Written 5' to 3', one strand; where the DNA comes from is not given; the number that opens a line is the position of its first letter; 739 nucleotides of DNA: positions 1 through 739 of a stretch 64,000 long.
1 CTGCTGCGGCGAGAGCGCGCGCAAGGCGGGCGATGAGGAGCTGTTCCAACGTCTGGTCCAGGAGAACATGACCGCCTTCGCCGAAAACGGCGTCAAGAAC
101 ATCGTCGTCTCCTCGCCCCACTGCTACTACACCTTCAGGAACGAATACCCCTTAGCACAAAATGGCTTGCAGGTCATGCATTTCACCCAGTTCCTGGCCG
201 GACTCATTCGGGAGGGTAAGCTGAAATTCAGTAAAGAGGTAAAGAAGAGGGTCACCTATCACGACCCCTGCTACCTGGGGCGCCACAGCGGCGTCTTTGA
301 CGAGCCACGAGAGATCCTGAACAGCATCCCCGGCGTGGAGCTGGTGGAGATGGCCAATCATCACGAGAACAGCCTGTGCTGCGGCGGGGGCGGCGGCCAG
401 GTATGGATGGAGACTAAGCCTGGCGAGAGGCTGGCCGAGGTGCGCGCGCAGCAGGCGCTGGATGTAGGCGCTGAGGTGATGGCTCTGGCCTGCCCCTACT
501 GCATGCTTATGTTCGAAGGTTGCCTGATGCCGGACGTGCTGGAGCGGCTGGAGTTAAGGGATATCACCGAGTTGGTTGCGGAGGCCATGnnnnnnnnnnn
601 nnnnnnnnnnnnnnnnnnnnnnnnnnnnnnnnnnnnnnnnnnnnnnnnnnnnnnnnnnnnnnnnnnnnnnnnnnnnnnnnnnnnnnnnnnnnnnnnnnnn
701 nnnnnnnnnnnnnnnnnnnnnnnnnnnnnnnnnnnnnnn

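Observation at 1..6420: Hdr-Mvh type electron-bifurcating hydrogenase module in a non-methanogen-like bacterium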

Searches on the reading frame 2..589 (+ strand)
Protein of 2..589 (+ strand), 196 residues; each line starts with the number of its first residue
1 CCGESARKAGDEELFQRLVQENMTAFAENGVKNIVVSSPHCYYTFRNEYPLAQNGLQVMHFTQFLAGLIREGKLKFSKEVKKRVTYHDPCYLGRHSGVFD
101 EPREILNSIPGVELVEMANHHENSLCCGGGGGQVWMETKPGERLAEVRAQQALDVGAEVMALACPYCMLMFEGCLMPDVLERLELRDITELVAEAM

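Call 7: search_protein_families(library=pfam, proteins=[window:2-589:+])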
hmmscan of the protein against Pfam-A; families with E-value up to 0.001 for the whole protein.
window:2-589:+ (196 aa): 1 family
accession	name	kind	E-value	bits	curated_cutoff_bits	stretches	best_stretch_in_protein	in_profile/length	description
PF02754.22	CCG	-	4e-30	104.2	20.6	2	84-171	1-84/85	Cysteine-rich domain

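Call 8: search_protein_families(library=ncbifam, proteins=[window:2-589:+])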
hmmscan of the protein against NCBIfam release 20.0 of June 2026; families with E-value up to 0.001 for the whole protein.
window:2-589:+ (196 aa): 10 families
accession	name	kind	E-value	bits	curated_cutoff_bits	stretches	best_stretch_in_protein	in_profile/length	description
NF004898.0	PRK06259.1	equivalog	3.5e-33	115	385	1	1-195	302-487/488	fumarate reductase (CoM/CoB) subunit TfrB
NF045670.1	quin_L_LdhH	equivalog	4.1e-28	98.1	800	1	1-192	507-705/706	L-lactate dehydrogenase (quinone) large subunit LdhH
NF045724.1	ferredox_TmcB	equivalog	6.7e-20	71.1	735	1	8-173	234-406/430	electron transfer complex ferredoxin TmcB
NF045796.1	DsrK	equivalog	9.9e-18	64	400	1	13-150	244-394/453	sulfate reduction electron transfer complex DsrMKJOP subunit DsrK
NF045711.1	sulf_resp_HmcF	equivalog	7.9e-17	61.2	750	1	52-167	303-421/457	sulfate respiration complex iron-sulfur protein HmcF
NF045663.1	diclust_near_Sec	equivalog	5e-15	54.7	530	1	1-152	459-603/759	pyridine nucleotide-disulfide oxidoreductase/dicluster-binding protein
NF008369.0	PRK11168.1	equivalog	2.1e-12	46.6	278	1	1-136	206-343/401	anaerobic glycerol-3-phosphate dehydrogenase subunit C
TIGR03379.1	glycerol3P_GlpC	equivalog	1.2e-09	37.4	279.9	1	22-131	226-335/397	anaerobic glycerol-3-phosphate dehydrogenase subunit GlpC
TIGR03288.1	CoB_CoM_SS_B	equivalog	7.4e-07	28.7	345.15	1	57-172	117-238/290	CoB--CoM heterodisulfide reductase subunit B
NF008434.0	PRK11274.1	equivalog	3.5e-06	26.2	333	1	1-168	208-385/409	glycolate oxidase subunit GlcF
